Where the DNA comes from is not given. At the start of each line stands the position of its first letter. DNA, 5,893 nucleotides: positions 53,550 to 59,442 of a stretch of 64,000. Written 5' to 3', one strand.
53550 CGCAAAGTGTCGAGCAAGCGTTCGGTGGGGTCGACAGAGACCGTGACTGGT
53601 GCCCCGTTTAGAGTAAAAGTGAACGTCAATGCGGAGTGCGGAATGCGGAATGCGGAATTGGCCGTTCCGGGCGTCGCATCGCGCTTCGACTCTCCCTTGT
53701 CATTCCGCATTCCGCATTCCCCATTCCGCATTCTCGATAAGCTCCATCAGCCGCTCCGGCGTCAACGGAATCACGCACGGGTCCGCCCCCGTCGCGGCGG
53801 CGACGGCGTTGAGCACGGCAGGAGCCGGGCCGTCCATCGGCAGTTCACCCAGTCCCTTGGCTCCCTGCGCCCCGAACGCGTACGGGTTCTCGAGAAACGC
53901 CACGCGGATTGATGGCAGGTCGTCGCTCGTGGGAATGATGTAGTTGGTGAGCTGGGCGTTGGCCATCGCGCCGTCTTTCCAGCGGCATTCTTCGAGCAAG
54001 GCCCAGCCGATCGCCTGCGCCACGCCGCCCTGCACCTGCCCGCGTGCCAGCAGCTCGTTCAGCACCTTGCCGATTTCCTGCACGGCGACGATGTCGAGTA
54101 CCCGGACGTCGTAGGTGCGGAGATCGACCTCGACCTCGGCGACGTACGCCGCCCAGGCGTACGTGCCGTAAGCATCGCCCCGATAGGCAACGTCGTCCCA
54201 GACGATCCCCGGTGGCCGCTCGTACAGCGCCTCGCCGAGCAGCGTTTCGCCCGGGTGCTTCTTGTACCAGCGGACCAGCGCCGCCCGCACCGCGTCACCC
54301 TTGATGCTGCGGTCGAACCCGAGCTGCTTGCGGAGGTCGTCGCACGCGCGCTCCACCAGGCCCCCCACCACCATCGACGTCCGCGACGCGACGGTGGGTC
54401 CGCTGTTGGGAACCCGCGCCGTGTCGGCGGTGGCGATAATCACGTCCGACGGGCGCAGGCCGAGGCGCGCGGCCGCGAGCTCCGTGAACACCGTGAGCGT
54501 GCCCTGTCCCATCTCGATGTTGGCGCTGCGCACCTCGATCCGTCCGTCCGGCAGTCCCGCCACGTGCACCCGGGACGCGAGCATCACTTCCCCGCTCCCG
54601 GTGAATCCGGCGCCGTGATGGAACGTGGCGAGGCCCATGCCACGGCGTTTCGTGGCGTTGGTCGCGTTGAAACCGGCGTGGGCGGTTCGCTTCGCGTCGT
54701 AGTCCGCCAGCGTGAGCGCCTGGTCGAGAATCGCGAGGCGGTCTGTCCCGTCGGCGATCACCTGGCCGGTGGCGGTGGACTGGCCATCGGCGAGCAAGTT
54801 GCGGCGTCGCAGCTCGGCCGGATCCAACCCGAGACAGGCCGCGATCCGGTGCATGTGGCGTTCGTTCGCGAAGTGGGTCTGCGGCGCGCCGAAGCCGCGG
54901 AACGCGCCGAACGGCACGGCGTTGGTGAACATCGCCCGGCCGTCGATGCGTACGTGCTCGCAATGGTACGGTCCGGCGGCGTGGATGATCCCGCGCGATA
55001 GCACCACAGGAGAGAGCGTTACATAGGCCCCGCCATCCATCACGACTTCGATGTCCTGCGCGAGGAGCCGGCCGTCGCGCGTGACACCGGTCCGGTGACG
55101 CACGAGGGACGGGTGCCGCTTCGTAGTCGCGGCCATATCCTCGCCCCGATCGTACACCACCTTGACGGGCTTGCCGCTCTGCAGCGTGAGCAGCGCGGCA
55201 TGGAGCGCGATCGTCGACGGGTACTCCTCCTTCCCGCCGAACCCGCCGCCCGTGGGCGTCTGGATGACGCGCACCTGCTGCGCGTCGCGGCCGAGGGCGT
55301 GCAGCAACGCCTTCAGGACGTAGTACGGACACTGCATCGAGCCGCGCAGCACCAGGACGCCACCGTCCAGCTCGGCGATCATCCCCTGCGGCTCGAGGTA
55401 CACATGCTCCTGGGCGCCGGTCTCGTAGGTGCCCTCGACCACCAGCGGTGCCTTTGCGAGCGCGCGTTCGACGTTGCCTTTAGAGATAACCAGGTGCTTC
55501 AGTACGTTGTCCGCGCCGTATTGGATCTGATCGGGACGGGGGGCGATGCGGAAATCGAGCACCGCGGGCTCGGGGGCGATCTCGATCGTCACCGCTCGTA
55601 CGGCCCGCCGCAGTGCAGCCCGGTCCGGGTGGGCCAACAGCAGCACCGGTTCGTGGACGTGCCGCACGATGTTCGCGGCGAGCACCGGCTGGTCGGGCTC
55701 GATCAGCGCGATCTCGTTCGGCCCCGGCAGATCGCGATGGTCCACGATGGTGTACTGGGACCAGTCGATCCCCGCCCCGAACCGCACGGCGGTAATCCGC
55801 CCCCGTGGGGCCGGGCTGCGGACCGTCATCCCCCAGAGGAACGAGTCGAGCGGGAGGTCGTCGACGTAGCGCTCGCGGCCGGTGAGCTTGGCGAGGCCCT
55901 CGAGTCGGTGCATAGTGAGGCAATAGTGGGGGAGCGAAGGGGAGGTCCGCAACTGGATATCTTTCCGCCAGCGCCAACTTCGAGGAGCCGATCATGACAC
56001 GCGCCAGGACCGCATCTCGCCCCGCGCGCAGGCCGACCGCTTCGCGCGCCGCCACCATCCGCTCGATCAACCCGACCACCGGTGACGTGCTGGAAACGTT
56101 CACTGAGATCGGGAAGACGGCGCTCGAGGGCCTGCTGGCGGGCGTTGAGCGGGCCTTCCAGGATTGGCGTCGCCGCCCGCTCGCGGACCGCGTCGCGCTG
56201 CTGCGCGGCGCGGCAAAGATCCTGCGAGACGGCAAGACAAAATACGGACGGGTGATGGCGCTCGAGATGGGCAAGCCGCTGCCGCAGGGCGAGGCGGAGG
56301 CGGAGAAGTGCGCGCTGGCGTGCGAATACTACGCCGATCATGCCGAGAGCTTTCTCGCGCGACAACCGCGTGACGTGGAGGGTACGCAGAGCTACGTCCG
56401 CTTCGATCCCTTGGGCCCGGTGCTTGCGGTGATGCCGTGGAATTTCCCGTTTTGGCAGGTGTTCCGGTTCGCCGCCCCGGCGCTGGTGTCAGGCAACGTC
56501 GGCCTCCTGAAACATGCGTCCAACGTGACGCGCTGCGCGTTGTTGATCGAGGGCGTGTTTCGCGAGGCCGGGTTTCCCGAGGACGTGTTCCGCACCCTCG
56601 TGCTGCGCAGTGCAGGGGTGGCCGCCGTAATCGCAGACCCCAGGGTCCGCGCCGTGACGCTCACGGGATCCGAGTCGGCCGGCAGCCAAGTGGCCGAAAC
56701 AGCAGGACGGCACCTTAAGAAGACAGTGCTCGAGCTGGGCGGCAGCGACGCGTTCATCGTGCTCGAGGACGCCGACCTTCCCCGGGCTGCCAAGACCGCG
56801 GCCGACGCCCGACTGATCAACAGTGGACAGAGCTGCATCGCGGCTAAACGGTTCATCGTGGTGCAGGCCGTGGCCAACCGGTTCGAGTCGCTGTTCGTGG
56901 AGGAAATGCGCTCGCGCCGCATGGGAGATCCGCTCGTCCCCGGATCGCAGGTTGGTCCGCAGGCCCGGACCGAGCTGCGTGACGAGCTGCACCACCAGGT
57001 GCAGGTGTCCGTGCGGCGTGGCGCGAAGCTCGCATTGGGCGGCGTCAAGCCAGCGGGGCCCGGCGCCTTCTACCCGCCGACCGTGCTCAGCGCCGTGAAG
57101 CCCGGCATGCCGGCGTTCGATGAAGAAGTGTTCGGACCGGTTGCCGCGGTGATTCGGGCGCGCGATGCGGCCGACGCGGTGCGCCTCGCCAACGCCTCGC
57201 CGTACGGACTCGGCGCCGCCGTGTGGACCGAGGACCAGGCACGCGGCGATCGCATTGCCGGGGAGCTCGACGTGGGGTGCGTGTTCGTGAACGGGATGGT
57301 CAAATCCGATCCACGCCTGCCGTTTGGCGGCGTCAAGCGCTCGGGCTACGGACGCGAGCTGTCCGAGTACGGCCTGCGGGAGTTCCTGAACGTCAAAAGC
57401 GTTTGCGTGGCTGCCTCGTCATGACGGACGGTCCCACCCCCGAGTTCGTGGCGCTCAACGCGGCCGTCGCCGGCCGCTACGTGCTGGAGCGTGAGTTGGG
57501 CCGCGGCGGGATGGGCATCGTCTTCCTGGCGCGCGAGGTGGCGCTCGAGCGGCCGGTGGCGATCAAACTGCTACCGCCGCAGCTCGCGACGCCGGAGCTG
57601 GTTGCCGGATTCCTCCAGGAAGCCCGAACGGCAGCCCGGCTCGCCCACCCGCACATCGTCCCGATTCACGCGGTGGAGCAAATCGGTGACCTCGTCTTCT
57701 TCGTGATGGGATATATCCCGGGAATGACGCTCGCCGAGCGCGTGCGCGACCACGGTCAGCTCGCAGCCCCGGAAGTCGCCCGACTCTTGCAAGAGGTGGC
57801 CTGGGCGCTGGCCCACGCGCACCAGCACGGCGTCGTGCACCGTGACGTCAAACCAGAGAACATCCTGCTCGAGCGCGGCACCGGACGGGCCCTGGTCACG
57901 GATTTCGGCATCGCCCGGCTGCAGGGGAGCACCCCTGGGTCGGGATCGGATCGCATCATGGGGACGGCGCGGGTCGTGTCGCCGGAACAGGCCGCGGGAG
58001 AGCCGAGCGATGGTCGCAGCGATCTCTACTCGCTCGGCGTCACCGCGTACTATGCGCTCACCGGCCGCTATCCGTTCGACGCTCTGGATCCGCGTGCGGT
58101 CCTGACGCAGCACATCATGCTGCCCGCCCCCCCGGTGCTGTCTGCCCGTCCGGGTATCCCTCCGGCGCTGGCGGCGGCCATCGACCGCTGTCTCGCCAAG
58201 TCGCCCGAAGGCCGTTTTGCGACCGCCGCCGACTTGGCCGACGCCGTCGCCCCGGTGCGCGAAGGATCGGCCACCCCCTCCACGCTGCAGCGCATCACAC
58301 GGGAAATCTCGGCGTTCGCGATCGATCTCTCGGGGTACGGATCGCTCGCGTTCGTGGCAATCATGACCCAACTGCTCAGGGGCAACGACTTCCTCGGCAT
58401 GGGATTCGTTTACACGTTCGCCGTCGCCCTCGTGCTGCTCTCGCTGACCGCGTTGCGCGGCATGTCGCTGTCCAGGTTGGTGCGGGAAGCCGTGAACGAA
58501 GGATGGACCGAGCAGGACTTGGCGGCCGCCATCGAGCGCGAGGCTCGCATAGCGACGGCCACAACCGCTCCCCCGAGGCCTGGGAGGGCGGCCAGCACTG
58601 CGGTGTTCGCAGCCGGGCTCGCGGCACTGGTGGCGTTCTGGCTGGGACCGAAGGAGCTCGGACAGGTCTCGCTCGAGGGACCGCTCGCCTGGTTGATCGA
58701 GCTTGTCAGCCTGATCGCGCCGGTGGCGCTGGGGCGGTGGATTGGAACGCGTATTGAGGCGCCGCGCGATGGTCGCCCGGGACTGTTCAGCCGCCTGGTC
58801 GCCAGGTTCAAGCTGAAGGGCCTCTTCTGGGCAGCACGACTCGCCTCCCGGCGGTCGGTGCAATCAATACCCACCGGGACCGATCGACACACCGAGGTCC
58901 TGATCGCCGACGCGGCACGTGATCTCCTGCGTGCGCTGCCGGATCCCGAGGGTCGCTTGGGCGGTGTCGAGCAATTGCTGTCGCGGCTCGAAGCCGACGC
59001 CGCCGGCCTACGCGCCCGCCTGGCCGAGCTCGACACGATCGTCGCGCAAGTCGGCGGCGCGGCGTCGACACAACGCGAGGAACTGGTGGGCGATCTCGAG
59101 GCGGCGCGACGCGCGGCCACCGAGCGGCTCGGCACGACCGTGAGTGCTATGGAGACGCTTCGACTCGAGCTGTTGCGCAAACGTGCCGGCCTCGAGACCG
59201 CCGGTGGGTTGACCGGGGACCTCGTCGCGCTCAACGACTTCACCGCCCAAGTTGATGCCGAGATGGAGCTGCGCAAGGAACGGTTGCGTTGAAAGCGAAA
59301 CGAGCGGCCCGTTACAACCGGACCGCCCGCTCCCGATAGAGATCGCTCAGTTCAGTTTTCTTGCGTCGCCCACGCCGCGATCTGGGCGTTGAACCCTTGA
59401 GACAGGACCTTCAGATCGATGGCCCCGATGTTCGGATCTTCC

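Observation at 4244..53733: A family of elements built from tandem heptamer repeats, often as long hairpins (six copies in 64 kb)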

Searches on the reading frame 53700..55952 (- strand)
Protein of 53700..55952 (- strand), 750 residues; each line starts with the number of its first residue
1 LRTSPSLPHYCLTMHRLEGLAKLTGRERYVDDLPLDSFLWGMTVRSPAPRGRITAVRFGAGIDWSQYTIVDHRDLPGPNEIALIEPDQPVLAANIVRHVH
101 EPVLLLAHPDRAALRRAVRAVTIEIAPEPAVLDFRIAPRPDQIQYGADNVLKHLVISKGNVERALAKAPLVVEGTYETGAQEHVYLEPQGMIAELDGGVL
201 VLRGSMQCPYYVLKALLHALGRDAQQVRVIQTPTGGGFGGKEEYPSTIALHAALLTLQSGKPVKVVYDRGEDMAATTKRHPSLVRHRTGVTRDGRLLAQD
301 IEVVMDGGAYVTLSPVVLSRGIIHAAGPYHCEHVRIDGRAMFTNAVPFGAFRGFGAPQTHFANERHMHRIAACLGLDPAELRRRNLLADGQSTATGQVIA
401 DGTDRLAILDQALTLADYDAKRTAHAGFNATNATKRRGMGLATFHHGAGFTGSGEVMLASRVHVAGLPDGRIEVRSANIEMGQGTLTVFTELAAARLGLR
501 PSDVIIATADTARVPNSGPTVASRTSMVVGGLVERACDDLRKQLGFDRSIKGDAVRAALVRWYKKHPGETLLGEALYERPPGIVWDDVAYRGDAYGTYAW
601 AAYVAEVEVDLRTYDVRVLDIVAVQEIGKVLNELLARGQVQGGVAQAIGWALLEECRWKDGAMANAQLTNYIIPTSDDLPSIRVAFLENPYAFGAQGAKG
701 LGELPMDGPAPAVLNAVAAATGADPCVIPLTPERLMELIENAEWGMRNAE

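Call 18: search_protein_families(library=pfam, proteins=[window:53700-55952:-])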
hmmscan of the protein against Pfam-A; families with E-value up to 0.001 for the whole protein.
window:53700-55952:- (750 aa): 3 families
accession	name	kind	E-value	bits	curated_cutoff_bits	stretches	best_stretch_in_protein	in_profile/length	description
PF02738.23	MoCoBD_1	-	2.7e-79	266.1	27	1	149-386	8-244/244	Molybdopterin cofactor-binding domain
PF20256.3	MoCoBD_2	-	4.5e-63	213.8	27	1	412-680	2-283/283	Molybdopterin cofactor-binding domain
PF01315.27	Ald_Xan_dh_C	-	4.1e-12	46.8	31.3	1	24-127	1-108/110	Aldehyde oxidase and xanthine dehydrogenase, a/b hammerhead domain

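Call 26: find_related_loci(query=window:53700-55952:-, collection=genome_contigs, flank=10000)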
Query window:53700-55952:- (750 aa) in genome_contigs; peptide patterns used: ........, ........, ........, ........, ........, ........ (x = any residue, [..] = any of these).
329 stretches matched a pattern; 291 encode a relative of the query (tblastn E <= 1e-3); the best 80 are kept; 80 distinct loci.
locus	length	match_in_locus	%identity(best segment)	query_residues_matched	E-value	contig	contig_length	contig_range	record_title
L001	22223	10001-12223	97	1-741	0e+0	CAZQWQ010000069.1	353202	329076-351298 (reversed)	MAG TPA_asm: uncultured Gemmatimonadaceae bacterium isolate binchicken_co165_283 genome assembly, contig: k141_1300784,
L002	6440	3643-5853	82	10-749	0e+0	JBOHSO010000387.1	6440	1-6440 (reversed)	MAG: Gemmatimonadales bacterium isolate M3-S_metawrap_bin.62 k127_1338785, whole genome shotgun sequence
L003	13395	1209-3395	82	10-738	0e+0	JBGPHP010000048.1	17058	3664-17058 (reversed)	MAG: Gemmatimonadota bacterium isolate OBJ_0618_7090110_355 k141_7656665_length_17058_cov_17.8004, whole genome shotgun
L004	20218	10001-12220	81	8-750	0e+0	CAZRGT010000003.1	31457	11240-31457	MAG TPA_asm: uncultured Gemmatimonadaceae bacterium isolate binchicken_co165_439 genome assembly, contig: k141_227593, w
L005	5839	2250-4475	81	5-750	0e+0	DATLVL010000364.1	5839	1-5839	MAG TPA_asm: Gemmatimonadales bacterium isolate SMAG_U13191 k141_155610, whole genome shotgun sequence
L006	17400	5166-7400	81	1-750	0e+0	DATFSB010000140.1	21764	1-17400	MAG TPA_asm: Gemmatimonadales bacterium isolate SMAG_U9373 k141_1076658, whole genome shotgun sequence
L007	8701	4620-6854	81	1-750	0e+0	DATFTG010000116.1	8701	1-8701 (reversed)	MAG TPA_asm: Gemmatimonadales bacterium isolate SMAG_U9404 k141_2232442, whole genome shotgun sequence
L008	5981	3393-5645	81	1-749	0e+0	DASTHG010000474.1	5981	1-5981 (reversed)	MAG TPA_asm: Gemmatimonadales bacterium isolate SMAG_U452 k141_59692, whole genome shotgun sequence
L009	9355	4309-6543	81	5-750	0e+0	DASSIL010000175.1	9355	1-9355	MAG TPA_asm: Gemmatimonadales bacterium isolate SMAG_U1086 k141_1429978, whole genome shotgun sequence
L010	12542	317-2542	80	5-750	0e+0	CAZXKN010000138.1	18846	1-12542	MAG TPA_asm: uncultured Gemmatimonadaceae bacterium isolate binchicken_co279_228 genome assembly, contig: k141_3523396,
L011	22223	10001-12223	81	10-747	0e+0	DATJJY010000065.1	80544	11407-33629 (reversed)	MAG TPA_asm: Gemmatimonadales bacterium isolate SMAG_U15578 k141_3722769, whole genome shotgun sequence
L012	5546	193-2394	79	10-750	0e+0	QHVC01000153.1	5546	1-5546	MAG: Gemmatimonadetes bacterium isolate AG13 14_1009_16_30cm_scaffold_48471_curated, whole genome shotgun sequence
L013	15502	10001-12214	81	10-750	0e+0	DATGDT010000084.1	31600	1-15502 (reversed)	MAG TPA_asm: Gemmatimonadales bacterium isolate SMAG_U9681 k141_676807, whole genome shotgun sequence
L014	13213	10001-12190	81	10-739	0e+0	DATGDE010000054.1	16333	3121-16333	MAG TPA_asm: Gemmatimonadales bacterium isolate SMAG_U9666 k141_52279, whole genome shotgun sequence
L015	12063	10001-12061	83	14-700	0e+0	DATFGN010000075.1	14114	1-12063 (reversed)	MAG TPA_asm: Gemmatimonadales bacterium isolate SMAG_U8664 k141_463465, whole genome shotgun sequence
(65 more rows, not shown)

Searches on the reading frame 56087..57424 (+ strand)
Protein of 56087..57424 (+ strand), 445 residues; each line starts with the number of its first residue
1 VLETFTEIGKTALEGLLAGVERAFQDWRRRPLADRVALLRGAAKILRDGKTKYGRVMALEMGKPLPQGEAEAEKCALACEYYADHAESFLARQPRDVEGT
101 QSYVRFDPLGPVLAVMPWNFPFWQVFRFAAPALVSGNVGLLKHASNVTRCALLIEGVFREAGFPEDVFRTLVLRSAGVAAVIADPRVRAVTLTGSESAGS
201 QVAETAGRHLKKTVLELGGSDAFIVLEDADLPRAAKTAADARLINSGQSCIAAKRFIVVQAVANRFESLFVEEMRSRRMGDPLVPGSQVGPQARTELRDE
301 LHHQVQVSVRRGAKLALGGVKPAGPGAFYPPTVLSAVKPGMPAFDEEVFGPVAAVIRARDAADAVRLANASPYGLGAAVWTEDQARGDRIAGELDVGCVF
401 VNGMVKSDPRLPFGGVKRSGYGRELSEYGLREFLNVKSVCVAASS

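Call 80: search_protein_families(library=pfam, proteins=[window:56087-57424:+], max_evalue=0.00001)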
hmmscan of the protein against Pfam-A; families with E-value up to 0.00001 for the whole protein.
window:56087-57424:+ (445 aa): 1 family
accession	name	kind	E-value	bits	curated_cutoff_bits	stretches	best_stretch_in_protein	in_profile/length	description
PF00171.27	Aldedh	-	4.9e-124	414.8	23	1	5-439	23-461/461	Aldehyde dehydrogenase family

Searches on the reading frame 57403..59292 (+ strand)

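Call 80: search_protein_families(library=pfam, proteins=[window:57403-59292:+], max_evalue=0.00001)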
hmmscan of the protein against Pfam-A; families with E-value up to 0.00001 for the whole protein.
window:57403-59292:+ (629 aa): 2 families
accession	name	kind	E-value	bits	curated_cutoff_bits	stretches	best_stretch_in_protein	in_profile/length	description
PF00069.31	Pkinase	-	1.1e-39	136.9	31.7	1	26-273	1-253/263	Protein kinase domain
PF07714.23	PK_Tyr_Ser-Thr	-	3.5e-27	95.8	23.1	1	28-272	3-249/258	Protein tyrosine and serine/threonine kinase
